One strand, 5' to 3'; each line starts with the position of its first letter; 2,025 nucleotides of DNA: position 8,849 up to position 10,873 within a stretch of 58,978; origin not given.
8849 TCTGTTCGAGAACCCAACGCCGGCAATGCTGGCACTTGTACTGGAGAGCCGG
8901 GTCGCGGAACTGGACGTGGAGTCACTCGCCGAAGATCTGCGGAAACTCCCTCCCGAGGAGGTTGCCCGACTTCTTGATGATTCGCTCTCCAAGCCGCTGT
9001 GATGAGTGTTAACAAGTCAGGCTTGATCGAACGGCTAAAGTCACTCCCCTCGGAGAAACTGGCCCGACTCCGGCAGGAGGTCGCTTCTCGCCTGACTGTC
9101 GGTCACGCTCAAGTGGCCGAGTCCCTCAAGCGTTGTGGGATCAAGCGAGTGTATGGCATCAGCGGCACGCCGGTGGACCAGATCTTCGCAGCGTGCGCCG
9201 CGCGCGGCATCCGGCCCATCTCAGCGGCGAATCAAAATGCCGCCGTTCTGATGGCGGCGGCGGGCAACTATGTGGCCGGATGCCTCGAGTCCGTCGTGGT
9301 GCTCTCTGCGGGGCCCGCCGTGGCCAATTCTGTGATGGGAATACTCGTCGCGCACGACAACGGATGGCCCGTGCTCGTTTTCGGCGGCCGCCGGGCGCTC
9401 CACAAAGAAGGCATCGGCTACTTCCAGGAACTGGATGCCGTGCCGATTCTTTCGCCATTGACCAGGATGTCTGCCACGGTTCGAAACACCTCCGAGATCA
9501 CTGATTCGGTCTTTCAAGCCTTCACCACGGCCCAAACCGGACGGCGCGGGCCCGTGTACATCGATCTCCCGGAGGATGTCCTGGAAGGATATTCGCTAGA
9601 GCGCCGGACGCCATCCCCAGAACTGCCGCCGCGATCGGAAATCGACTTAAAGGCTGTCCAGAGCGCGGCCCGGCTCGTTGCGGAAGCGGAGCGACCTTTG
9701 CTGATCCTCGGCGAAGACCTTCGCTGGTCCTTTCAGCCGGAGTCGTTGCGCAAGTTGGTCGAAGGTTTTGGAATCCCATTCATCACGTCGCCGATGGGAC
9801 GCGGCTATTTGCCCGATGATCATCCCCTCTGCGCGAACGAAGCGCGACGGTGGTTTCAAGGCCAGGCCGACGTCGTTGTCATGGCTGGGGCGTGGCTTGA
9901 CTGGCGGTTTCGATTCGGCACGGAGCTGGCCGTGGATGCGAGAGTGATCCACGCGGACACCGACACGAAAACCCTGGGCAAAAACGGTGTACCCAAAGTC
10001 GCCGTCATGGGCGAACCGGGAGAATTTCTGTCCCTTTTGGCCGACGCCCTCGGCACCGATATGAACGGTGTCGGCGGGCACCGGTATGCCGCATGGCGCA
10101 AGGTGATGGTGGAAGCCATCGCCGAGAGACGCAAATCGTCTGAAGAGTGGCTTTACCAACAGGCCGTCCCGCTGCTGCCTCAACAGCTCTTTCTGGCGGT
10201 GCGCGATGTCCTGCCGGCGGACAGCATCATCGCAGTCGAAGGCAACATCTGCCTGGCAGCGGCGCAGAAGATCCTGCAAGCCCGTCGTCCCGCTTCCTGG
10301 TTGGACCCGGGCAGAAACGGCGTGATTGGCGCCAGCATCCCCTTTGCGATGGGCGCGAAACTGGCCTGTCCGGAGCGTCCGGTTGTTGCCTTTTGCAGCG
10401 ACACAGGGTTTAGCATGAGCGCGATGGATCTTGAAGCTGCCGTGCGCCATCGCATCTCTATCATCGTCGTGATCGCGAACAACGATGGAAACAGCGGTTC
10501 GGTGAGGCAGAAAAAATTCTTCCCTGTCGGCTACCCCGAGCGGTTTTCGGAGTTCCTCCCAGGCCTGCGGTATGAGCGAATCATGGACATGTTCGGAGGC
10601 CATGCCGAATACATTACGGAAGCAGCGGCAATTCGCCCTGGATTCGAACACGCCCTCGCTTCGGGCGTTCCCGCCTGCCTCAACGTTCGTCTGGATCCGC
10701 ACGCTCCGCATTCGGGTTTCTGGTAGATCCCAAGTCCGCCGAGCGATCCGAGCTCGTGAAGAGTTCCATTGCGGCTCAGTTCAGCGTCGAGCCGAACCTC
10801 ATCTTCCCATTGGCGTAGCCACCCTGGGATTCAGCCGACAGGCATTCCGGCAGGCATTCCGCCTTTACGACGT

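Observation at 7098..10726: Carrier-protein-fused AAE3/oxalate-ligase-like adenylase coupled to an Oxc/HACL/ALS-fold ThDP enzyme inside a glycan locus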

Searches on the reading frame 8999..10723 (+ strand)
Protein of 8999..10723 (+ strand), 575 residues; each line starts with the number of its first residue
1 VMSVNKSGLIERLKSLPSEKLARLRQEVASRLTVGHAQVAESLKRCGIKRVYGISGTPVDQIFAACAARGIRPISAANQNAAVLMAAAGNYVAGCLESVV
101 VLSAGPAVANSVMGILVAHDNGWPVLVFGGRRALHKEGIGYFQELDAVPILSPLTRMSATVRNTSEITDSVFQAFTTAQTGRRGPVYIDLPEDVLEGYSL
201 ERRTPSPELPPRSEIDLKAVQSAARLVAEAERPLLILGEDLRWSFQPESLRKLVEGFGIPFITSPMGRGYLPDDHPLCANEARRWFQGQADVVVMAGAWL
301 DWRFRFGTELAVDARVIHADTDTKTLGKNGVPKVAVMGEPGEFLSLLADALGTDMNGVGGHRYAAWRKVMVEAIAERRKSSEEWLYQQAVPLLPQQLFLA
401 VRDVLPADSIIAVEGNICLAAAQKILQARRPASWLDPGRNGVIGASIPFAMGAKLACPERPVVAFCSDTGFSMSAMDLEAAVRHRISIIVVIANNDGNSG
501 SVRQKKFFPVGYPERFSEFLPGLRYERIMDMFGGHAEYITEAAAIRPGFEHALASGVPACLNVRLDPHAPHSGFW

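Call 6: search_protein_families(library=pfam, proteins=[window:8999-10723:+], max_evalue=0.01)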
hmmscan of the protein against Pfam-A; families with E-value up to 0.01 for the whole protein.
window:8999-10723:+ (575 aa): 4 families
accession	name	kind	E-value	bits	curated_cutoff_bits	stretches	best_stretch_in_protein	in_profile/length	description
PF00205.28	TPP_enzyme_M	-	3.2e-25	88.8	30.4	1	220-345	1-135/137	Thiamine pyrophosphate enzyme, central domain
PF02775.26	TPP_enzyme_C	-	9.5e-25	87.6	21.9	1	417-563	5-151/151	Thiamine pyrophosphate enzyme, C-terminal TPP binding domain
PF02776.23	TPP_enzyme_N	-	1.3e-19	70.6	26.8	1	36-148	4-117/119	Thiamine pyrophosphate enzyme, N-terminal TPP binding domain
PF02552.22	CO_dh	-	0.00047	20.4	21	1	218-266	23-71/168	CO dehydrogenase beta subunit/acetyl-CoA synthase epsilon subunit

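Call 7: search_protein_families(library=ncbifam, proteins=[window:8999-10723:+], max_evalue=0.001)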
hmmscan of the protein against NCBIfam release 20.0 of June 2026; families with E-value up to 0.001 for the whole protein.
window:8999-10723:+ (575 aa): 51 families (the best 25 are shown)
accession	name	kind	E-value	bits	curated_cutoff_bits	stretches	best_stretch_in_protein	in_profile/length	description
NF004516.0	PRK05858.1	equivalog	7.4e-103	344.9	587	1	37-568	15-538/548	acetolactate synthase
NF006721.0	PRK09259.1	equivalog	2.7e-77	260.7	557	1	26-569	8-554/574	oxalyl-CoA decarboxylase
NF058623.1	HdaclCoAlyACT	equivalog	3.8e-71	240.4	600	1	36-567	13-542/575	2-hydroxyacyl-CoA lyase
TIGR03254.1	oxalate_oxc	equivalog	7.7e-71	239.4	739.4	1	33-569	3-541/554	oxalyl-CoA decarboxylase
TIGR00118.1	acolac_lg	equivalog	1.3e-65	222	538.35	1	37-567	5-536/557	biosynthetic-type acetolactate synthase large subunit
NF006052.0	PRK08199.1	subfamily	3.4e-60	203.9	539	1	35-569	10-541/559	thiamine pyrophosphate protein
NF006187.0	PRK08322.1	equivalog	4.9e-60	203.5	509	1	40-566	9-529/548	acetolactate synthase large subunit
NF004807.0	PRK06154.1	equivalog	1.2e-59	202.4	607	1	35-562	22-551/565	thiamine pyrophosphate-requiring protein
NF005860.0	PRK07789.1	equivalog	1.3e-59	202.1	881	1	22-519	23-525/615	acetolactate synthase large subunit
NF004919.0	PRK06276.1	equivalog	6.2e-59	199.8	866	1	36-568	4-541/582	acetolactate synthase large subunit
NF006122.0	PRK08266.1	subfamily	8.2e-58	196.2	571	1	32-566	4-525/543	hypothetical protein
NF004710.0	PRK06048.1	equivalog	1.3e-55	189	976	1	29-567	5-539/561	acetolactate synthase large subunit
NF006016.1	PRK08155.1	equivalog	4.6e-55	187.1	870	1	35-567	5-534/554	acetolactate synthase large subunit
NF005651.0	PRK07418.1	subfamily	6.3e-55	186.5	942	1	26-565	12-559/617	acetolactate synthase large subunit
NF006524.0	PRK08978.1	equivalog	2.2e-53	181.3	738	1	35-568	3-527/548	acetolactate synthase 2 catalytic subunit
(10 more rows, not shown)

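Call 9: find_encoding_contigs(protein=window:9002-10723:+, flank=10000, max_places=6)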
Protein window:9002-10723:+ (574 aa): 10 contigs read that carry it; 2 places shown.
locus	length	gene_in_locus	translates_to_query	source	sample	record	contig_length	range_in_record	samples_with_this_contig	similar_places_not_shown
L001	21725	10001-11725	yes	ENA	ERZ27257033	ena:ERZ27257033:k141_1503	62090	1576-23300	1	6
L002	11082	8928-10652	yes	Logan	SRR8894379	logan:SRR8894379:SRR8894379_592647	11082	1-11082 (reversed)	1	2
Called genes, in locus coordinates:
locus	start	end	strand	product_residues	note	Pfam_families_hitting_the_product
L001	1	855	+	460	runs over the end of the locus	PF01565:FAD_binding_4, PF02913:FAD-oxidase_C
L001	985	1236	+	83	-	-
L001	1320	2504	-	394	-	PF00534:Glycos_transf_1, PF13692:Glyco_trans_1_4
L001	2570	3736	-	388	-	PF13524:Glyco_trans_1_2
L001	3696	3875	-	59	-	-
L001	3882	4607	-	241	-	PF13489:Methyltransf_23, PF08241:Methyltransf_11, PF08242:Methyltransf_12 (weak), PF13649:Methyltransf_25 (weak), PF13847:Methyltransf_31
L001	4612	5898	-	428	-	PF01943:Polysacc_synt (weak), PF13440:Polysacc_synt_3 (weak)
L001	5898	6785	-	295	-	PF05050:Methyltransf_21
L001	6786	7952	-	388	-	PF05050:Methyltransf_21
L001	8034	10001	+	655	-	PF00501:AMP-binding, PF13193:AMP-binding_C, PF00550:PP-binding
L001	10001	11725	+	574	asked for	PF02776:TPP_enzyme_N, PF00205:TPP_enzyme_M, PF02775:TPP_enzyme_C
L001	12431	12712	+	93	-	PF05015:HigB-like_toxin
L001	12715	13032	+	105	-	PF01381:HTH_3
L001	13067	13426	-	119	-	PF18478:PIN_10 (weak), PF18480:DUF5615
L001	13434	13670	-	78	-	PF04255:DUF433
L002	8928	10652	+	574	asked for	PF02776:TPP_enzyme_N, PF00205:TPP_enzyme_M, PF02775:TPP_enzyme_C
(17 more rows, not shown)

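Call 13: search_solved_structures(query=window:9002-10723:+, max_evalue=1e-10, show_alignments=3)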
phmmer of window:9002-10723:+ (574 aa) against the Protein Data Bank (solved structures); distinct sequences matched with E-value up to 1e-10: 124 (the best 60 are shown).
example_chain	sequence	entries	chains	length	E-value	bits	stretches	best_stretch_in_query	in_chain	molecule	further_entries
8vzf_A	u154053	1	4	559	1.9e-76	260.8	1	34-566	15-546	2-Hydroxyacyl-CoA Lyase/Synthase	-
8vza_A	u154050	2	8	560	1.9e-76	260.8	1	34-566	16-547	2-Hydroxyacyl-CoA lyase/Synthase | Oxalyl-CoA decarboxylase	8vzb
8vzc_A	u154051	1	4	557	2e-76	260.8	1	34-566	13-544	Oxalyl-CoA decarboxylase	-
6xn8_A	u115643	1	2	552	6.5e-76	259.1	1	34-565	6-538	2-hydroxyacyl-CoA lyase 1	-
8vzi_A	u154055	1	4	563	3e-73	250.3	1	33-570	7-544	2-hydroxyacyl-CoA lyase-like protein 1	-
8vzd_A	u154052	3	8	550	9.4e-70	238.8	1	34-565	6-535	2-Hydroxyacyl-CoA Lyase/Synthase TbHACS | Oxalyl-CoA decarboxylase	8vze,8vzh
8vzj_A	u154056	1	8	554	8.4e-69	235.6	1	34-565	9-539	Oxalyl-CoA decarboxylase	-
8vzk_A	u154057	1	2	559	6.8e-64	219.4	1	34-569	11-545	Oxalyl-CoA decarboxylase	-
2q27_A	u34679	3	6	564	7e-59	202.9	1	31-568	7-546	oxalyl-CoA decarboxylase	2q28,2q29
7pt2_A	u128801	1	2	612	1.8e-57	198.2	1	36-564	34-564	2-hydroxyacyl-CoA lyase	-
9qz5_A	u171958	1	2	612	1.8e-57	198.2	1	36-564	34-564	2-hydroxyacyl-CoA lyase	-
7pt3_A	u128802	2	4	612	2.3e-57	197.9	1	36-564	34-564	2-hydroxyacyl-CoA lyase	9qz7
7pt1_A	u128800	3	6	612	2.4e-57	197.8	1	36-564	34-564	2-hydroxyacyl-CoA lyase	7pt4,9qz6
9qz4_A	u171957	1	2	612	2.7e-57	197.6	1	36-564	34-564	2-hydroxyacyl-CoA lyase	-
7ayg_A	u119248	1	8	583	6.1e-56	193.2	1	30-569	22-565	Putative oxalyl-CoA decarboxylase (Oxc, yfdU)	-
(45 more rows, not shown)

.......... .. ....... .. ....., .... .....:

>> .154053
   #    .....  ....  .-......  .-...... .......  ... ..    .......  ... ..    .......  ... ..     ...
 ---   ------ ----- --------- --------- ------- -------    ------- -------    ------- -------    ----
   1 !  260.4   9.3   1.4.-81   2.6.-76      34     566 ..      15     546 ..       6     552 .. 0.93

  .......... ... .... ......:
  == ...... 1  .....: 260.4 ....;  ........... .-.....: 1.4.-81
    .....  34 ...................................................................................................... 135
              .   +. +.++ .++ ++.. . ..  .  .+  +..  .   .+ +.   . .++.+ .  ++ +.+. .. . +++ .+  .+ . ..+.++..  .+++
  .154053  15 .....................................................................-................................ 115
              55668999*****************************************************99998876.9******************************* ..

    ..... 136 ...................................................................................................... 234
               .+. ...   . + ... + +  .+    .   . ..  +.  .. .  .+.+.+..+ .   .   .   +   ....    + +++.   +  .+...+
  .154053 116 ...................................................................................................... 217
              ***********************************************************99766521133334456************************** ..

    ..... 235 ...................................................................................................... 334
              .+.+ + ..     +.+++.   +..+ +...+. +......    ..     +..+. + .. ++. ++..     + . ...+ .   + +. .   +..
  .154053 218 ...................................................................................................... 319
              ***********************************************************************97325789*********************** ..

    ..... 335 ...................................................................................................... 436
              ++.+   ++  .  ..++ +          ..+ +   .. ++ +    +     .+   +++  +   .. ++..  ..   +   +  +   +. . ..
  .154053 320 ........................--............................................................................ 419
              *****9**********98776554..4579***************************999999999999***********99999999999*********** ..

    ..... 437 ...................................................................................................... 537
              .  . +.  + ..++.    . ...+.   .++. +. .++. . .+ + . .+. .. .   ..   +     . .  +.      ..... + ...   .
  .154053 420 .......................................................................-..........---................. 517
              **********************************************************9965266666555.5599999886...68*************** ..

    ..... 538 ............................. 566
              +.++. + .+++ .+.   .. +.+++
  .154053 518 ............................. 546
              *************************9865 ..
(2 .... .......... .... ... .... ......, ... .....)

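Call 17: find_homologous_proteins(query=window:9002-10723:+, max_evalue=1e-10)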
Query window:9002-10723:+ (574 aa): 627 proteins with E <= 1e-10 among 8000 candidates; the best 120 are listed.
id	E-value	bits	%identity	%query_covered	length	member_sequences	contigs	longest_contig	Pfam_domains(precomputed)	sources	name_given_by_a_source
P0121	0.0e+0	1298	100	100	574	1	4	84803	PF02775.27,PF02776.24,PF00205.29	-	-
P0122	4.9e-284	961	75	99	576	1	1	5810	PF02775.27,PF02776.24,PF00205.29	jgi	-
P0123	1.2e-262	890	72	95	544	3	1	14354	PF02775.27,PF02552.23,PF02776.24,PF00205.29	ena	-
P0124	2.9e-253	860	68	99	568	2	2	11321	PF02775.27,PF02776.24,PF00205.29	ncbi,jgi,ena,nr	ncbi:MAG: thiamine pyrophosphate-binding protein [Verrucomicrobiota bacterium]|nr:thiamine pyrophosp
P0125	1.5e-238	811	63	100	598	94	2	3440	PF02775.27,PF02776.24,PF00205.29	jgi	-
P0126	3.6e-238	810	63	100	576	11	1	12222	PF02775.27,PF02776.24,PF00205.29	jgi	jgi:2-hydroxyacyl-CoA lyase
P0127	2.8e-227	774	62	99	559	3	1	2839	PF02775.27,PF02776.24,PF00205.29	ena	-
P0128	2.1e-226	771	60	99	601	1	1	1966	PF02775.27,PF02776.24,PF00205.29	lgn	-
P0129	2.7e-218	744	59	99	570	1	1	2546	PF02775.27,PF02776.24,PF00205.29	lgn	-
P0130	7.7e-217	739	59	99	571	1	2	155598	PF02775.27,PF02776.24,PF00205.29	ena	-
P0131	1.4e-214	732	57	99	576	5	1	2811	PF02775.27,PF02776.24,PF00205.29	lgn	-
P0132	1.8e-210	718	57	99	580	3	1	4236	PF02775.27,PF02776.24,PF00205.29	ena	-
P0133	5.3e-207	707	56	99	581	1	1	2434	PF02775.27,PF02776.24,PF00205.29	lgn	-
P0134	4.3e-206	704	55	100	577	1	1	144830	PF02775.27,PF02776.24,PF00205.29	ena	-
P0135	1.1e-205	702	56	98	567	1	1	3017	PF02775.27,PF02776.24,PF00205.29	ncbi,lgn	ncbi:MAG: thiamine pyrophosphate-binding protein [Thermodesulfovibrionales bacterium]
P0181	6.0e-181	621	51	99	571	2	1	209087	PF02775.27,PF02776.24,PF00205.29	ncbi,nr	ncbi:MAG: thiamine pyrophosphate-binding protein [Verrucomicrobiae bacterium]|nr:thiamine pyrophosph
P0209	3.0e-159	549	46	94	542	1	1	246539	PF02775.27,PF02776.24,PF00205.29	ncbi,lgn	-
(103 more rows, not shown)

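Call 19: find_encoding_contigs(protein=P0130, flank=10000, max_places=1)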
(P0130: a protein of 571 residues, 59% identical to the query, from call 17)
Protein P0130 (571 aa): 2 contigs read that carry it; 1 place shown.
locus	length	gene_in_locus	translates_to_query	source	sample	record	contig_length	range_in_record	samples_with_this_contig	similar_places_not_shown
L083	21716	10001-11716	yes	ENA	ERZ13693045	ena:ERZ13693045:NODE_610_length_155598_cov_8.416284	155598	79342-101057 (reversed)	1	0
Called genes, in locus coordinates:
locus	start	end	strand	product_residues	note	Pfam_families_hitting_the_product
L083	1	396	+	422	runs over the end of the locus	PF00483:NTP_transferase, PF12804:NTP_transf_3, PF00702:Hydrolase, PF08645:PNK3P (weak), PF13242:Hydrolase_like, PF13419:HAD_2 (weak)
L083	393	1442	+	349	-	PF01073:3Beta_HSD (weak), PF01370:Epimerase, PF04321:RmlD_sub_bind, PF16363:GDP_Man_Dehyd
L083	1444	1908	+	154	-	PF00908:dTDP_sugar_isom, PF14667:Polysacc_synt_C (weak)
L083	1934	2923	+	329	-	PF00288:GHMP_kinases_N, PF08544:GHMP_kinases_C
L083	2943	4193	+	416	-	PF08421:Methyltransf_13, PF13489:Methyltransf_23, PF08241:Methyltransf_11 (faint), PF08242:Methyltransf_12 (weak), PF08484:Methyltransf_14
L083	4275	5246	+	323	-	PF00535:Glycos_transf_2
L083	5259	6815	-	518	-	PF00295:Glyco_hydro_28, PF13229:Beta_helix (faint)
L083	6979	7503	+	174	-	PF08238:Sel1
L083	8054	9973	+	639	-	PF00501:AMP-binding, PF13193:AMP-binding_C, PF00550:PP-binding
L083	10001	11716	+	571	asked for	PF02776:TPP_enzyme_N, PF00205:TPP_enzyme_M, PF02775:TPP_enzyme_C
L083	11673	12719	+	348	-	PF13714:PEP_mutase, PF00463:ICL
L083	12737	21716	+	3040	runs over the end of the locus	PF00668:Condensation, PF00551:Formyl_trans_N, PF00501:AMP-binding, PF13193:AMP-binding_C, PF00550:PP-binding, PF00668:Condensation, PF00501:AMP-binding, PF13193:AMP-binding_C, +4 more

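Call 20: find_encoding_contigs(protein=P0181, flank=10000, max_places=1)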
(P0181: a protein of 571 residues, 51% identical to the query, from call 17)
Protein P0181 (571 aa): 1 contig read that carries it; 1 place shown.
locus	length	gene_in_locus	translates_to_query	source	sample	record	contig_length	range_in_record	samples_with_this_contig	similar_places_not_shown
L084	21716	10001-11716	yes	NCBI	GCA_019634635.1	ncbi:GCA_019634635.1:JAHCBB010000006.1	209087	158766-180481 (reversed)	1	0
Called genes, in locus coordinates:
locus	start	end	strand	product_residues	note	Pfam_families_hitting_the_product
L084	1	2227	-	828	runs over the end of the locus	PF07995:GSDH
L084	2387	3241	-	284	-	PF07963:N_methyl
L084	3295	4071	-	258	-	-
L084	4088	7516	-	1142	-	-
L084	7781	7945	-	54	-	-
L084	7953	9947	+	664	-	PF00501:AMP-binding, PF13193:AMP-binding_C, PF00550:PP-binding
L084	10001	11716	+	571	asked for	PF02776:TPP_enzyme_N, PF00205:TPP_enzyme_M, PF02775:TPP_enzyme_C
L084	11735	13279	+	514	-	PF00668:Condensation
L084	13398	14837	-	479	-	PF01565:FAD_binding_4, PF02913:FAD-oxidase_C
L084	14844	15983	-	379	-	PF00266:Aminotran_5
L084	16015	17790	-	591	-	PF00587:tRNA-synt_2b, PF04073:tRNA_edit, PF03129:HGTP_anticodon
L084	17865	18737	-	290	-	PF13369:Transglut_core2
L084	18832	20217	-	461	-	PF00289:Biotin_carb_N, PF02786:CPSase_L_D2, PF02222:ATP-grasp (weak), PF07478:Dala_Dala_lig_C, PF02785:Biotin_carb_C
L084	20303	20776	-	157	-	PF00364:Biotin_lipoyl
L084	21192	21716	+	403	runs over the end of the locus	PF00072:Response_reg, PF00211:Guanylate_cyc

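Call 21: find_encoding_contigs(protein=P0209, flank=10000, max_places=1)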
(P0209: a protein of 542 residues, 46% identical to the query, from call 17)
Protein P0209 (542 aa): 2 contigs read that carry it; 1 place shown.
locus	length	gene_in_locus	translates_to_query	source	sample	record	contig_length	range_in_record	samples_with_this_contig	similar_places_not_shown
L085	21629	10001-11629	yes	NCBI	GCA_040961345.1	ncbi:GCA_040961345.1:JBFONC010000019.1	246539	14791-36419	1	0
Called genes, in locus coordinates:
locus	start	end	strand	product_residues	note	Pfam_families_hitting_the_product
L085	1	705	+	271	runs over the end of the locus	PF13193:AMP-binding_C, PF00550:PP-binding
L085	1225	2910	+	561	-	PF00501:AMP-binding, PF13193:AMP-binding_C, PF00550:PP-binding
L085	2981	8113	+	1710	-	PF00501:AMP-binding, PF13193:AMP-binding_C, PF00550:PP-binding, PF00668:Condensation, PF00501:AMP-binding, PF13193:AMP-binding_C, PF00550:PP-binding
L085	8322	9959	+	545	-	PF00501:AMP-binding, PF13193:AMP-binding_C, PF00550:PP-binding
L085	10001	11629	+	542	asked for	PF02776:TPP_enzyme_N, PF00205:TPP_enzyme_M, PF02775:TPP_enzyme_C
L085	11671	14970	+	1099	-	PF00668:Condensation, PF00501:AMP-binding, PF13193:AMP-binding_C, PF00550:PP-binding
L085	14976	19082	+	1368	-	PF00668:Condensation, PF12697:Abhydrolase_6 (faint), PF00501:AMP-binding, PF13193:AMP-binding_C, PF00550:PP-binding, PF00975:Thioesterase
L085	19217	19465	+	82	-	PF12762:DDE_Tnp_IS1595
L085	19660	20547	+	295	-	PF01073:3Beta_HSD, PF01370:Epimerase, PF02719:Polysacc_synt_2, PF04321:RmlD_sub_bind, PF16363:GDP_Man_Dehyd, PF07993:NAD_binding_4 (weak)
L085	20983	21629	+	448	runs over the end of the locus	PF03446:NAD_binding_2, PF03721:UDPG_MGDP_dh_N, PF00984:UDPG_MGDP_dh, PF03720:UDPG_MGDP_dh_C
